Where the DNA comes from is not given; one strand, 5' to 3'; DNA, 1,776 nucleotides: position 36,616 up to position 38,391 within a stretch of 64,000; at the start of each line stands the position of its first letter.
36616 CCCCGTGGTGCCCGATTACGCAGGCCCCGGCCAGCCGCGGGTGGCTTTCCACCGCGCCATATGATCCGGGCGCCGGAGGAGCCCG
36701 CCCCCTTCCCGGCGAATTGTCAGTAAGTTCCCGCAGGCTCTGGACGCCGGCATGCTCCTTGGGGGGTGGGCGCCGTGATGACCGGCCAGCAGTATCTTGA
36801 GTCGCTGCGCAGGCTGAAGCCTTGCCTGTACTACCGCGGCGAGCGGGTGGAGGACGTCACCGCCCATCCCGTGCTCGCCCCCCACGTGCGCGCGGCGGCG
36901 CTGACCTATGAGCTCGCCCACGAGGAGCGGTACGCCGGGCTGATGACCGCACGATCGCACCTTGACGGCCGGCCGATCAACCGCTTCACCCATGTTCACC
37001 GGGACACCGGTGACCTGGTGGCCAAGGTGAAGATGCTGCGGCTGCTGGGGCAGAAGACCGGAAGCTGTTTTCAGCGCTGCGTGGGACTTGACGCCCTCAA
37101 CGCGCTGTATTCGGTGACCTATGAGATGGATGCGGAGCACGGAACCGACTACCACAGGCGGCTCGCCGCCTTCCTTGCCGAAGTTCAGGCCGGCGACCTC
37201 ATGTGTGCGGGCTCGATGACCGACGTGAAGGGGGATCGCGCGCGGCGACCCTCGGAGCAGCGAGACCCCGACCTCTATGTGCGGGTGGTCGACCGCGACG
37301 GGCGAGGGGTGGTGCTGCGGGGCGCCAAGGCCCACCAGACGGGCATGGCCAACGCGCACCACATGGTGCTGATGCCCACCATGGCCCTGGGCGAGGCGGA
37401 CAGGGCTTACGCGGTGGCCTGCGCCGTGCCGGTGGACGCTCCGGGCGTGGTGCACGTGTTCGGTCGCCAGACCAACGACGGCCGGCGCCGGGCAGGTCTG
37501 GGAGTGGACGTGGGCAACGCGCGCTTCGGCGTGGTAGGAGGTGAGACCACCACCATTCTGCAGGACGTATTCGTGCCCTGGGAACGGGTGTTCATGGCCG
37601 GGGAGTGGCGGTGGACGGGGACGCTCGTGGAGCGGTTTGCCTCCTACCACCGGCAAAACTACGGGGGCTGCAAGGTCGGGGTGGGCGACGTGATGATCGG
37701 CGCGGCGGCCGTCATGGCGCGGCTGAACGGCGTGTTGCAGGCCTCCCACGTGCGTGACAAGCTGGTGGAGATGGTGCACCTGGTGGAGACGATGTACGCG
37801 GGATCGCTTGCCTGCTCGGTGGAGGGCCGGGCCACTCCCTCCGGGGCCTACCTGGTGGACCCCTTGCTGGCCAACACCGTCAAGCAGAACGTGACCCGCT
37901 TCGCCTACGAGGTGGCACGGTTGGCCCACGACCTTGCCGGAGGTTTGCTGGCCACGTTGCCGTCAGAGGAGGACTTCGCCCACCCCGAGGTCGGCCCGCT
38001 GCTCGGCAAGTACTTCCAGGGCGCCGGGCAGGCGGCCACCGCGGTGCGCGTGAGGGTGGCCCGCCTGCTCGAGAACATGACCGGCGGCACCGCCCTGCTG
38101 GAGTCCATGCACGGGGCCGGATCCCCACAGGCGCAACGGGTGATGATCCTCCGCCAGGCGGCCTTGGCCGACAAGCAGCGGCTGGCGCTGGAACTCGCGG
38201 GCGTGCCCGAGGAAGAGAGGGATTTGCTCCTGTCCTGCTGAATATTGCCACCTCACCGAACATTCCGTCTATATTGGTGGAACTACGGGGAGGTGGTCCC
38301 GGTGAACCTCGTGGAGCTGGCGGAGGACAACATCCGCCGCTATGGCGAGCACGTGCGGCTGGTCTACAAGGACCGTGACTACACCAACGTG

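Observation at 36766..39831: AbfD-type 4-hydroxybutyryl-CoA dehydratase with intact [4Fe-4S] ligands, next to an AMP-forming CoA ligase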

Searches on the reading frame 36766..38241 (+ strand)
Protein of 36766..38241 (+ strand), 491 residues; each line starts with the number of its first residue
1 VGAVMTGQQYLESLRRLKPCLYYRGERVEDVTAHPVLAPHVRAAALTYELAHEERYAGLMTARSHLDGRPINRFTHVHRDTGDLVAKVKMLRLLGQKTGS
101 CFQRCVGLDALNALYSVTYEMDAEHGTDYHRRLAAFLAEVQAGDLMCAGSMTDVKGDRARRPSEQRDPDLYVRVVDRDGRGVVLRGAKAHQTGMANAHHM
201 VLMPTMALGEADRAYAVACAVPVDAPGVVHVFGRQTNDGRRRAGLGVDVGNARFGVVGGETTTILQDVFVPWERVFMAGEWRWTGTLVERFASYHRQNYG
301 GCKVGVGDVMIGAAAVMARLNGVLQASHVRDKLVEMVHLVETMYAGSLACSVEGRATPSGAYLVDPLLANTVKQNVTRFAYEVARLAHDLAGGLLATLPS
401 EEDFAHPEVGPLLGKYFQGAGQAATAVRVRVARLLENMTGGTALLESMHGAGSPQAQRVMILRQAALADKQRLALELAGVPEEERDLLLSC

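Call 4: search_protein_families(library=ncbifam, proteins=[window:36766-38241:+])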
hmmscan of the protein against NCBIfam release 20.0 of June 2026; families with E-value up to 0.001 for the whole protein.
window:36766-38241:+ (491 aa): 2 families
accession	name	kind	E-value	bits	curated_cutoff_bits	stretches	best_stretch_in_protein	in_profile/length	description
TIGR02309.1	HpaB-1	equivalog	3.6e-44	151.7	480.2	1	5-439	2-431/477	4-hydroxyphenylacetate 3-monooxygenase, oxygenase component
TIGR02310.1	HpaB-2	equivalog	4.2e-18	65.3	885.2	1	5-468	13-478/519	4-hydroxyphenylacetate 3-monooxygenase, oxygenase component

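Call 5: search_solved_structures(query=window:36766-38241:+, show_alignments=3)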
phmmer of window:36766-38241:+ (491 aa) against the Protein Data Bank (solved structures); distinct sequences matched with E-value up to 0.001: 15.
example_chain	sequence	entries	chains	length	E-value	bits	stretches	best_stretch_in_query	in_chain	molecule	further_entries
1u8v_A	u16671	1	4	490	8.6e-163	545.8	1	4-480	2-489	Gamma-aminobutyrate metabolism dehydratase/isomerase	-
6vjr_A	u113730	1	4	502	3.4e-156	524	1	4-483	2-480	Vinylacetyl-CoA Delta-isomerase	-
2yyk_A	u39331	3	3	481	1.1e-41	146.5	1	5-439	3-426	4-hydroxyphenylacetate-3-hydroxylase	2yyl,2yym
2yyg_A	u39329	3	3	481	1.2e-41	146.4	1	5-439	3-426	4-hydroxyphenylacetate-3-hydroxylase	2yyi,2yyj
9lft_A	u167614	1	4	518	1.1e-30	110.2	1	5-439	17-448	4-Hydroxyphenylacetate-3-monooxygenase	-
4oo2_A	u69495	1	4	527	3.2e-29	105.4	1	5-463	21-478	Chlorophenol-4-monooxygenase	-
3hwc_A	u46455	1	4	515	8.6e-20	74.3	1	5-437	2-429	Chlorophenol-4-monooxygenase component 2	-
7dbw_C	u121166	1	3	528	4e-19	72.1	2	140-433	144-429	4-hydroxyphenylacetate 3-hydroxylase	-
9j9j_A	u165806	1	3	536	4.3e-19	72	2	140-433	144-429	4-nitrophenol 4-monooxygenase/4-nitrocatechol 2-monooxygenase, oxygenase component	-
7e8q_A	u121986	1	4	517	1.8e-18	70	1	4-437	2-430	Chlorophenol monooxygenase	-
6b1b_A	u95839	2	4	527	1.9e-18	69.9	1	5-467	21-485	4-hydroxyphenylacetate 3-monooxygenase, oxygenase subunit | 4-hydroxyphenylacetate 3-monooxygenase oxygenase component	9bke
6jhm_A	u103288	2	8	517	2.2e-18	69.7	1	4-436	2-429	Chlorophenol monooxygenase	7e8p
4g5e_A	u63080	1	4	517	5e-18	68.5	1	4-465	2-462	2,4,6-Trichlorophenol 4-monooxygenase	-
6qyh_A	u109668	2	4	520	1.6e-17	66.9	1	5-467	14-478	4-hydroxyphenylacetate 3-monooxygenase oxygenase component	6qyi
6eb0_A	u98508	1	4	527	1.7e-17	66.8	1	5-467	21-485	4-hydroxyphenylacetate 3-monooxygenase, oxygenase subunit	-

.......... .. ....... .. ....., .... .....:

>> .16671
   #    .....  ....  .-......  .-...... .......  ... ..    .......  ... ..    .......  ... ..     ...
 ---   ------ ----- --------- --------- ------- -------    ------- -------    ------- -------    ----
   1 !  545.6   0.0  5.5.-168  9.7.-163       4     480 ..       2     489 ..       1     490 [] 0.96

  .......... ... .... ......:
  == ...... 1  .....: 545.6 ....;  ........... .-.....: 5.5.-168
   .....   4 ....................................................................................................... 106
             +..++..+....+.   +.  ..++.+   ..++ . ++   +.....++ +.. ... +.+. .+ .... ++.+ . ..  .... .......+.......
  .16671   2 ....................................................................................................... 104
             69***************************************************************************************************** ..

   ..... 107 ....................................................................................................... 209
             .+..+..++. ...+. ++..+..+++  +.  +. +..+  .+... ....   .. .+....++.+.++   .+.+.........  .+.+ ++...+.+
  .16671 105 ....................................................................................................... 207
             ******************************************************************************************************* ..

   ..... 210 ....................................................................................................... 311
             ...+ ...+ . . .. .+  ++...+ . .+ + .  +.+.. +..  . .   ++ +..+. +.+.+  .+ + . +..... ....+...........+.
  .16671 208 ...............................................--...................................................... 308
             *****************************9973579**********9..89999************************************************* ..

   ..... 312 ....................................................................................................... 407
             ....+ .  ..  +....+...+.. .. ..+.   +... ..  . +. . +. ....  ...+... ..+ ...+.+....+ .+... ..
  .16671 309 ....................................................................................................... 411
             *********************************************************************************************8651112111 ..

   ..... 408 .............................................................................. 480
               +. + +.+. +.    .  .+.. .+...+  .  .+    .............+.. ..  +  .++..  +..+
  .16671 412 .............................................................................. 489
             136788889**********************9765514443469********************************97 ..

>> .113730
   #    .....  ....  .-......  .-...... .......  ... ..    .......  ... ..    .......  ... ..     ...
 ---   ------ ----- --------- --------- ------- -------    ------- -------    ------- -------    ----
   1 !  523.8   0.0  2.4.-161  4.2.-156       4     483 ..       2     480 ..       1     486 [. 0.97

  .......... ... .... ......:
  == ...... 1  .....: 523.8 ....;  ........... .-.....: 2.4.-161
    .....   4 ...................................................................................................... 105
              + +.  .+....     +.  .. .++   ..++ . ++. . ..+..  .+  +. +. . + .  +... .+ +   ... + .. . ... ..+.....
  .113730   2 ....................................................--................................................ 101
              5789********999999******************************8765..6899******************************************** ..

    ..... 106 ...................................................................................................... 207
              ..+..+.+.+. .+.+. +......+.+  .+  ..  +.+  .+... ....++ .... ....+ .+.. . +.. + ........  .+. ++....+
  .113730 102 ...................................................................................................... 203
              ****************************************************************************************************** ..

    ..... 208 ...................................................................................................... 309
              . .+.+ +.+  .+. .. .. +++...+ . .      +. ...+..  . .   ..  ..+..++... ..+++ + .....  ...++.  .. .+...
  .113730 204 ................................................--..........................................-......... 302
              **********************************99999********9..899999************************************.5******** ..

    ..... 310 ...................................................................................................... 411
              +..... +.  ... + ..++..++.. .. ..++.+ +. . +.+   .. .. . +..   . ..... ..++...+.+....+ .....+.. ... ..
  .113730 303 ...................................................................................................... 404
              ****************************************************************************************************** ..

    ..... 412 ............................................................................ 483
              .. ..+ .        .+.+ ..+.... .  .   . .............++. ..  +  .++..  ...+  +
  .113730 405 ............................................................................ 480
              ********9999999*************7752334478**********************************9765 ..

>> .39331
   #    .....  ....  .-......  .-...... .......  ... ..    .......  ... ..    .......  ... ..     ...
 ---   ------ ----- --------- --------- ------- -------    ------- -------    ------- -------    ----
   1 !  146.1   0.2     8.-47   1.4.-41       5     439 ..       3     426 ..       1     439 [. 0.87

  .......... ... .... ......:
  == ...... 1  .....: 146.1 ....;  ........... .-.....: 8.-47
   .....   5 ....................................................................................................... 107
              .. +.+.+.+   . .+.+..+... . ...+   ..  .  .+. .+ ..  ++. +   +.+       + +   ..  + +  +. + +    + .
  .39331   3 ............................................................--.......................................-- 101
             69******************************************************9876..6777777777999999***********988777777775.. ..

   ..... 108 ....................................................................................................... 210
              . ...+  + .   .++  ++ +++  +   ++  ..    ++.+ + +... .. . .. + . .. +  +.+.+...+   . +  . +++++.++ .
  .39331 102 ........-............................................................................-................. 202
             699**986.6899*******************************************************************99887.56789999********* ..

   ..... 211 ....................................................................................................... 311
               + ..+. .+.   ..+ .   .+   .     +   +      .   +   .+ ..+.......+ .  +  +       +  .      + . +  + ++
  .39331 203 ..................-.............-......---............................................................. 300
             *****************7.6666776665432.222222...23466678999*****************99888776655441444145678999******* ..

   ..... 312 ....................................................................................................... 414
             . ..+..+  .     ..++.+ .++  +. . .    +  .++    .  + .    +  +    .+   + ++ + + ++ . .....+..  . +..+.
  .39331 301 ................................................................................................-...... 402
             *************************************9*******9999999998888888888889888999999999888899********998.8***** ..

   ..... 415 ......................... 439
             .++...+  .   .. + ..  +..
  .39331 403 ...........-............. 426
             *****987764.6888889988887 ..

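Call 7: search_protein_families(library=pfam, proteins=[window:36766-38241:+])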
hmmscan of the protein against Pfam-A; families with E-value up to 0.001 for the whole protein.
window:36766-38241:+ (491 aa): 2 families
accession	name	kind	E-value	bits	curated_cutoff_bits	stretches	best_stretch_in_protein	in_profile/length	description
PF11794.13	HpaB_N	-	6.2e-93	311.7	35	1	6-277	1-270/270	4-hydroxyphenylacetate 3-hydroxylase N terminal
PF03241.18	HpaB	-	5e-67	225.4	25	1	285-478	2-201/202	4-hydroxyphenylacetate 3-hydroxylase C terminal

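Call 10: find_related_loci(query=window:36766-38241:+, collection=genome_contigs, flank=10000)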
Query window:36766-38241:+ (491 aa) in genome_contigs; peptide patterns used: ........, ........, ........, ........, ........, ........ (x = any residue, [..] = any of these).
262 stretches matched a pattern; 230 encode a relative of the query (tblastn E <= 1e-3); the best 80 are kept; 80 distinct loci.
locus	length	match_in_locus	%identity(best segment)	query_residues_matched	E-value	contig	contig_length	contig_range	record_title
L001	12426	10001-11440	63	3-483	0e+0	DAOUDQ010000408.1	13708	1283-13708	MAG TPA_asm: Dehalococcoidia bacterium isolate M62_289 240165, whole genome shotgun sequence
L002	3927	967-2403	63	4-483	0e+0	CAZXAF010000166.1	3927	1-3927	MAG TPA_asm: uncultured Dehalococcoidia bacterium isolate SRP214966_co4_321 genome assembly, contig: NODE_39132_length_3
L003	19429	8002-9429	60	4-480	0e+0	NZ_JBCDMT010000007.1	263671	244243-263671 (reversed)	Pseudoflavonifractor phocaeensis strain 1362 7, whole genome shotgun sequence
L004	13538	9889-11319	60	3-480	0e+0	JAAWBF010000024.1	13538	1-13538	MAG: Oscillospiraceae bacterium isolate ABMPRH_148_1 k141_136141, whole genome shotgun sequence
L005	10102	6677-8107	61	4-480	0e+0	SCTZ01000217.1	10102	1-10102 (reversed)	MAG: Chloroflexota bacterium isolate FW602_bin.16 FW602_bin.16-111188, whole genome shotgun sequence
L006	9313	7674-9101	59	4-480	0e+0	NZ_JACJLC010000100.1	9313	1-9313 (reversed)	Pseudoflavonifractor phocaeensis strain An507 An507_contig-110_99, whole genome shotgun sequence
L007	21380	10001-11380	61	4-464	0e+0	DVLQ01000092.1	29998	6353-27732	MAG TPA_asm: Candidatus Coprocola pullicola isolate CHK193-15662 CHK193__C94099_L29998_ERR3414588, whole genome shotgun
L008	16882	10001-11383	60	4-465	0e+0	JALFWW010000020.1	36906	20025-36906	MAG: Clostridia bacterium isolate SUG1085 k141_12956, whole genome shotgun sequence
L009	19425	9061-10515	58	3-491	0e+0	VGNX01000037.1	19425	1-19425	MAG: Chloroflexi bacterium isolate M_DeepCast_200m_m2_208 M_DeepCast_200m_m2_208_Ga0194113_10004006, whole genome shotgu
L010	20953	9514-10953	59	4-484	0e+0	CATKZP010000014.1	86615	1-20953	MAG TPA_asm: uncultured Oscillospiraceae bacterium isolate MGG00875_1680015437 genome assembly, contig: ERR1562574_81, w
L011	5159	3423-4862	58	3-483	0e+0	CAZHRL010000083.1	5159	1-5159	MAG TPA_asm: uncultured Dehalococcoidales bacterium isolate binchicken_co376_281 genome assembly, contig: NODE_23362_len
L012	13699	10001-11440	58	3-483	0e+0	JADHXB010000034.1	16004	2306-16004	MAG: Dehalococcoidia bacterium isolate BS750m-G42 BS-750m-C5971, whole genome shotgun sequence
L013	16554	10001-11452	58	4-491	0e+0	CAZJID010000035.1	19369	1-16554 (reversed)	MAG TPA_asm: uncultured Dehalococcoidales bacterium isolate SRP214966_co4_401 genome assembly, contig: NODE_2330_length_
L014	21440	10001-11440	59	4-484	0e+0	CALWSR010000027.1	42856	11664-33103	MAG: uncultured Clostridia bacterium isolate BRZ_BM__bin39 genome assembly, contig: BRZ_BM__NODE_1302_length_42856_cov_9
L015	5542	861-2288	57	4-480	0e+0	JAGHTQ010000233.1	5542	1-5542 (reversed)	MAG: Candidatus Colimonas fimequi isolate E4_13 c_000000095665, whole genome shotgun sequence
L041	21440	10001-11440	54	4-483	0e+0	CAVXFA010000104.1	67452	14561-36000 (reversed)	MAG: uncultured delta proteobacterium isolate MFD04408.bin.1.124 genome assembly, contig: contig_90108, whole genome sho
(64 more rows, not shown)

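Call 12: find_encoding_contigs(protein=window:36766-38241:+, flank=10000, max_places=6)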
Protein window:36766-38241:+ (491 aa): no gene with exactly this product is on record in the collection.

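Call 13: find_homologous_proteins(query=window:36766-38241:+, max_evalue=1e-50)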
Query window:36766-38241:+ (491 aa): 8000 proteins with E <= 1e-50 among 8000 candidates; the best 120 are listed.
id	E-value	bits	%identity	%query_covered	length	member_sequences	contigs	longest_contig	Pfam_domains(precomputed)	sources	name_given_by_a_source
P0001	1.9e-223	761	68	98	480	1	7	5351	PF03241.19,PF11794.14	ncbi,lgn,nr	ncbi:MAG: 4-hydroxyphenylacetate 3-hydroxylase family protein [Actinobacteria bacterium]|nr:4-hydrox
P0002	1.7e-216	738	67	98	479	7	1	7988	PF03241.19,PF11794.14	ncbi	ncbi:MAG: 4-hydroxyphenylacetate 3-hydroxylase family protein [Desulfotomaculales bacterium]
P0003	2.6e-216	737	65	98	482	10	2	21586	PF03241.19,PF11794.14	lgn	-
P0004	6.5e-216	736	65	97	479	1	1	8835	PF03241.19,PF11794.14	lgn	-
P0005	1.7e-215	734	65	98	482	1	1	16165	PF03241.19,PF11794.14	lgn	-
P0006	7.9e-215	732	66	97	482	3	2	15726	PF03241.19,PF11794.14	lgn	-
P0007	2.4e-213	727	65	98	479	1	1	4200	PF03241.19,PF11794.14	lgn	-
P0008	2.7e-213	727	64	99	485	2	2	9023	PF03241.19,PF11794.14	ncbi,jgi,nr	ncbi:MAG: 4-hydroxybutyryl-CoA dehydratase [Firmicutes bacterium]|jgi:4-hydroxybutyryl-CoA dehydrata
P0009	4.8e-213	726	67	97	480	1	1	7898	PF03241.19,PF11794.14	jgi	jgi:4-hydroxybutyryl-CoA dehydratase/vinylacetyl-CoA-Delta-isomerase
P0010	8.6e-213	726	66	98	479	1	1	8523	PF03241.19,PF11794.14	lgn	-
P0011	4.3e-212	723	64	97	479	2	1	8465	PF03241.19,PF11794.14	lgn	-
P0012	5.5e-212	723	65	98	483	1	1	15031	PF03241.19,PF11794.14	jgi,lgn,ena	-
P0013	6.2e-212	723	64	98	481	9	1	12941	PF03241.19,PF11794.14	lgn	-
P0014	6.5e-212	723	64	98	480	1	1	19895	PF03241.19,PF11794.14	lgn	-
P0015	8.5e-212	722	63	98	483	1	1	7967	PF03241.19,PF11794.14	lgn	-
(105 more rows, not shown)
